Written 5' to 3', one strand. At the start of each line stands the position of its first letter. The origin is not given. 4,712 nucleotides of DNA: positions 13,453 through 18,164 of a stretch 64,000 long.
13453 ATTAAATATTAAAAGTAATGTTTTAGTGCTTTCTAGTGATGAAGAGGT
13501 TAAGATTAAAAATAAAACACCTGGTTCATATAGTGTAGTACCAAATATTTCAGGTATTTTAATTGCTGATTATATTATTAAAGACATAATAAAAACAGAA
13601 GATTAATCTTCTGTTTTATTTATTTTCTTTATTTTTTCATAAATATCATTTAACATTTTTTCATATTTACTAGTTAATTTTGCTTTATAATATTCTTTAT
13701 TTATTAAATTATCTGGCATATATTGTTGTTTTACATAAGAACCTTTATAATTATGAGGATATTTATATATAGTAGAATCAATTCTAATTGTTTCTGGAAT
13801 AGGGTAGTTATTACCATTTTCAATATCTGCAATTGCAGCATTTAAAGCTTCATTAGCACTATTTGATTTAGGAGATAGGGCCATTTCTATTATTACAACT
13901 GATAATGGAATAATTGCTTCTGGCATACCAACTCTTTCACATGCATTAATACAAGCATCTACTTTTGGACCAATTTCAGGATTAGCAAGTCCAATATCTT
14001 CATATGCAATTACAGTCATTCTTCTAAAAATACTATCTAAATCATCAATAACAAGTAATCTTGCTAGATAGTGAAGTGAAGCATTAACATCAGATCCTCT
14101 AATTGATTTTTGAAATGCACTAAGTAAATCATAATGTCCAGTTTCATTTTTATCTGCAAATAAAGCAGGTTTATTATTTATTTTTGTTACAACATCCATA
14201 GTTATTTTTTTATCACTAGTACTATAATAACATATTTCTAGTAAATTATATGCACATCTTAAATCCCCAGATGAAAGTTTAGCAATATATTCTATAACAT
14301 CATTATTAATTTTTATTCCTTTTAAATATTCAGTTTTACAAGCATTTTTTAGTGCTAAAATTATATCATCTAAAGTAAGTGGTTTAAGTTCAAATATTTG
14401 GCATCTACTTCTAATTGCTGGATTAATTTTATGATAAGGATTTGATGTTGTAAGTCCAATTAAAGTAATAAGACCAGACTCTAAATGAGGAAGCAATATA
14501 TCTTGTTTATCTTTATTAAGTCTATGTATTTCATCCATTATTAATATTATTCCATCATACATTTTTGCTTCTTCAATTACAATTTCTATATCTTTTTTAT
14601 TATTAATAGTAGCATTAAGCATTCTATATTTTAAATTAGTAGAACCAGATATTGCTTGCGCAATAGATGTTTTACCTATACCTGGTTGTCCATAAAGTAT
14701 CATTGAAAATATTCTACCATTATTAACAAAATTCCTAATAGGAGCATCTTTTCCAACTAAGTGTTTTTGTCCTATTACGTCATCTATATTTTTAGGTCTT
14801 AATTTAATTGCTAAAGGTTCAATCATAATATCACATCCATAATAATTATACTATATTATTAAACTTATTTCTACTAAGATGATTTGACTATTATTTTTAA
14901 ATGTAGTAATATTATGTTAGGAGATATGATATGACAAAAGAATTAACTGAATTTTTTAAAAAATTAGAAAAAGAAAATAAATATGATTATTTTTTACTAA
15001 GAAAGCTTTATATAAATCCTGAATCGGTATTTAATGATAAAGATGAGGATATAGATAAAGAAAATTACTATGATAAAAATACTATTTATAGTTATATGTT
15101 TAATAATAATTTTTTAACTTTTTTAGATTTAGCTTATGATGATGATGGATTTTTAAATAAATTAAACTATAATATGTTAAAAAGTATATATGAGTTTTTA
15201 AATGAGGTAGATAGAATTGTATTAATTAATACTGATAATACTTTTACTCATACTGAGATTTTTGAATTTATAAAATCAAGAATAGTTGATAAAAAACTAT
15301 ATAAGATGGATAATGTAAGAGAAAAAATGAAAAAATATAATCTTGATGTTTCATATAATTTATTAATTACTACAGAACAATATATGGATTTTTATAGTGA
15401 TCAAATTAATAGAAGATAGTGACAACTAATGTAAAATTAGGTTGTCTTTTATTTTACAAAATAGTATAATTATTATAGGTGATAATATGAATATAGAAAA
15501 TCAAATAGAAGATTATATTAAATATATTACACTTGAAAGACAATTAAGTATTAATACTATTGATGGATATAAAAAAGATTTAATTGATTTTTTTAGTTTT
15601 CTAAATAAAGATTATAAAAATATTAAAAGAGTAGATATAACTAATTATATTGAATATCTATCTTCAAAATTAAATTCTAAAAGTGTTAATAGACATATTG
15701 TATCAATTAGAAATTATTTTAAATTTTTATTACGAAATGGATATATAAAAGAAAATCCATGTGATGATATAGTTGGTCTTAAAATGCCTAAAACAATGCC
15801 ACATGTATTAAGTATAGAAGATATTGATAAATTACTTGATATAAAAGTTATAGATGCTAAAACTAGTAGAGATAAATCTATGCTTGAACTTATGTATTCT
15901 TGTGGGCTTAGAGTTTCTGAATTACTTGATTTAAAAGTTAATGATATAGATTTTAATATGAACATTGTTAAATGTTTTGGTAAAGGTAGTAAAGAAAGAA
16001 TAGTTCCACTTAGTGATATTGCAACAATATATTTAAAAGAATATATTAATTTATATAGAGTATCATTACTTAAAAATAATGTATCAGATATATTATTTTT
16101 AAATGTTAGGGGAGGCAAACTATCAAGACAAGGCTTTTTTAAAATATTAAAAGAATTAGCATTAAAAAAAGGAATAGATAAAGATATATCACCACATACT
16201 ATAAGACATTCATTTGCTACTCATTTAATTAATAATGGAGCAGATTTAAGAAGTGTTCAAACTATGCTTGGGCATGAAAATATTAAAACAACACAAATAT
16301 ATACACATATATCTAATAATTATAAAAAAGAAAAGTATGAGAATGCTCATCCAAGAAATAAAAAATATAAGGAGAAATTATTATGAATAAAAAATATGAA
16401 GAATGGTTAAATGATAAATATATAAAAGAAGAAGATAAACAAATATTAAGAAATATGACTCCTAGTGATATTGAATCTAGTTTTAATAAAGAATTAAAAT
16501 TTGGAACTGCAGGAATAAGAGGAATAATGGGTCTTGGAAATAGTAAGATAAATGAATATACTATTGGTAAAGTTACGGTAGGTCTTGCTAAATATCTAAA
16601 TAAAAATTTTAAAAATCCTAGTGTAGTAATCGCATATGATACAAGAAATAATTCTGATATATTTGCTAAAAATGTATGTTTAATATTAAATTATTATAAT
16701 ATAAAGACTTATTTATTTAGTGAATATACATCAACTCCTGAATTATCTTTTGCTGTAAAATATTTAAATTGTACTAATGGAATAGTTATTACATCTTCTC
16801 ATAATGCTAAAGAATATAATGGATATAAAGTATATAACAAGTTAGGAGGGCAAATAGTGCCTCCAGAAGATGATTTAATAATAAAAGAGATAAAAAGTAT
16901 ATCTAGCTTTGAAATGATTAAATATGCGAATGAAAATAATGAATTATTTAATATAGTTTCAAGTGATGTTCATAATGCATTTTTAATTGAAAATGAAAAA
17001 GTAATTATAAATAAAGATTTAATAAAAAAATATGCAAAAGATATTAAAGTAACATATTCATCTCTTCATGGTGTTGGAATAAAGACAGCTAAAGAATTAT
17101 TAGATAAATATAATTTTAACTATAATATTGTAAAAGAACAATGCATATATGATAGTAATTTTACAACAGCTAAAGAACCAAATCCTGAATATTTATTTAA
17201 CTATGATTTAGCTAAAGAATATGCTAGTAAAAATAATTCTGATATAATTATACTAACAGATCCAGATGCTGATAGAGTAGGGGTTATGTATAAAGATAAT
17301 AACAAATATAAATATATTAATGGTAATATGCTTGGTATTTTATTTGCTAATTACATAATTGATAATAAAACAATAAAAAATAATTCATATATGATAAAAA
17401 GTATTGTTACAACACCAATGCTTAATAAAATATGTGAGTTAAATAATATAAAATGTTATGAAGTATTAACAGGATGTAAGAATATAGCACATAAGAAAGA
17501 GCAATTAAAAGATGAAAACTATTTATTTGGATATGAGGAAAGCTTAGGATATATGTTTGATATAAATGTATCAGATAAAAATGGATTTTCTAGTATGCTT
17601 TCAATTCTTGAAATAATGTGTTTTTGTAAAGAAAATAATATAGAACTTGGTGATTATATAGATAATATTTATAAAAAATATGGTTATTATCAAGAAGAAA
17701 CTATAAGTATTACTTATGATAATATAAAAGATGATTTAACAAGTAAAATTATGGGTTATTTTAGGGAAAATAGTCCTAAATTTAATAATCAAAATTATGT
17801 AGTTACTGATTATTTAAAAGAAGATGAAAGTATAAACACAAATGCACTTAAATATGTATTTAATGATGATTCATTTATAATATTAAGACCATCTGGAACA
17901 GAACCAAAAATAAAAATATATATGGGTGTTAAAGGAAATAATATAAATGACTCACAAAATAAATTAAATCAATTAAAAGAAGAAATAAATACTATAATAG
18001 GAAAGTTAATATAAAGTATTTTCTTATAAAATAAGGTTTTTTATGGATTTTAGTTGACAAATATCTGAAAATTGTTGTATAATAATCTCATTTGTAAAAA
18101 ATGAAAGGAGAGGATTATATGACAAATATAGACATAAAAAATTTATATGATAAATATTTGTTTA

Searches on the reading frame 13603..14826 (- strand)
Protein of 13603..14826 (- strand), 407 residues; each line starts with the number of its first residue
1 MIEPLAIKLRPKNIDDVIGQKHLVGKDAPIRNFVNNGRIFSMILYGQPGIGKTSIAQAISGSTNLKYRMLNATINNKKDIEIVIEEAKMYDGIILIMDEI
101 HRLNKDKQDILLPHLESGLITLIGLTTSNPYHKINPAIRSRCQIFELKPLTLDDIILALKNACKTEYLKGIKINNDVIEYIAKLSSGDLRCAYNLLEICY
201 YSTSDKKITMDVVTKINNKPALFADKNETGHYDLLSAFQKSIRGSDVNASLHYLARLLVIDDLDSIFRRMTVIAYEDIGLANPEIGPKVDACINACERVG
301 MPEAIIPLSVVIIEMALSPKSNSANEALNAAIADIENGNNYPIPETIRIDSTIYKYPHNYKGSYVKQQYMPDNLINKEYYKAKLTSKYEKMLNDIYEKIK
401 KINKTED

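Call 107: search_protein_families(library=pfam, proteins=[window:13603-14826:-], max_evalue=0.00001)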
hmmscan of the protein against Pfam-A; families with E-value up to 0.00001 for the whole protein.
window:13603-14826:- (407 aa): 5 families
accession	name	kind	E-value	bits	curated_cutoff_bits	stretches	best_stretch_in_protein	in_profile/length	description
PF12002.13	MgsA_C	-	1.1e-48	165.7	27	1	244-399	1-166/167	MgsA AAA+ ATPase C terminal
PF16193.11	AAA_assoc_2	-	1.1e-19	70.8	34.3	1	170-243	4-81/81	AAA C-terminal domain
PF00004.35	AAA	-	4.7e-16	59.9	21.2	1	42-148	1-129/131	ATPase family associated with various cellular activities (AAA)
PF05496.18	RuvB_N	-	9.7e-13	48.6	27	1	9-122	1-115/159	Holliday junction DNA helicase RuvB P-loop domain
PF07728.20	AAA_5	-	1.9e-06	28.4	22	0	42-118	2-93/139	AAA domain (dynein-related subfamily)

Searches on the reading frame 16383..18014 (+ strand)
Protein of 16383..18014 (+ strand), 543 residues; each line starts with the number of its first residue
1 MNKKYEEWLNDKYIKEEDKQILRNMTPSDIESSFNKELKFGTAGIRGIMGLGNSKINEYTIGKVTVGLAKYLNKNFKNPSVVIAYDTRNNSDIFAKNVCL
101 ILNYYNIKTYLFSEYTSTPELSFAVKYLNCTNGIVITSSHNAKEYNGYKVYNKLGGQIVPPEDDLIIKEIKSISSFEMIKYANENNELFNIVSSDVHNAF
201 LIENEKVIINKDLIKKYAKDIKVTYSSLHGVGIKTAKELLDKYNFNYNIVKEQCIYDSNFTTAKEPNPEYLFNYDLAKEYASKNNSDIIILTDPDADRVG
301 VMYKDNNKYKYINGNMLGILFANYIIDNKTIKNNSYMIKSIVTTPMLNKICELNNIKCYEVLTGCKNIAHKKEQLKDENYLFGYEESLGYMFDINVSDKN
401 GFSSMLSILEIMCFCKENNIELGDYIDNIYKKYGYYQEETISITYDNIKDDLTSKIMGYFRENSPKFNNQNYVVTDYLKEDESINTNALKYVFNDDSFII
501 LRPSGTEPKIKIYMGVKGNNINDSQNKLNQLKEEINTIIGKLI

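Call 89: search_protein_families(library=pfam, proteins=[window:16383-18014:+], max_evalue=0.00001)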
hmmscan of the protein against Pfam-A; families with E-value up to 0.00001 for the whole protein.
window:16383-18014:+ (543 aa): 3 families
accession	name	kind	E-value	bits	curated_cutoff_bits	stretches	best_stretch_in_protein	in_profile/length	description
PF02878.22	PGM_PMM_I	-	3.7e-37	127.5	22.5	1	38-174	2-135/138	Phosphoglucomutase/phosphomannomutase, alpha/beta/alpha domain I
PF02879.22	PGM_PMM_II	-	2.8e-20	73.2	29.3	1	218-305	18-100/103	Phosphoglucomutase/phosphomannomutase, alpha/beta/alpha domain II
PF02880.22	PGM_PMM_III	-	1.6e-17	64.1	20.7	1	313-433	1-115/115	Phosphoglucomutase/phosphomannomutase, alpha/beta/alpha domain III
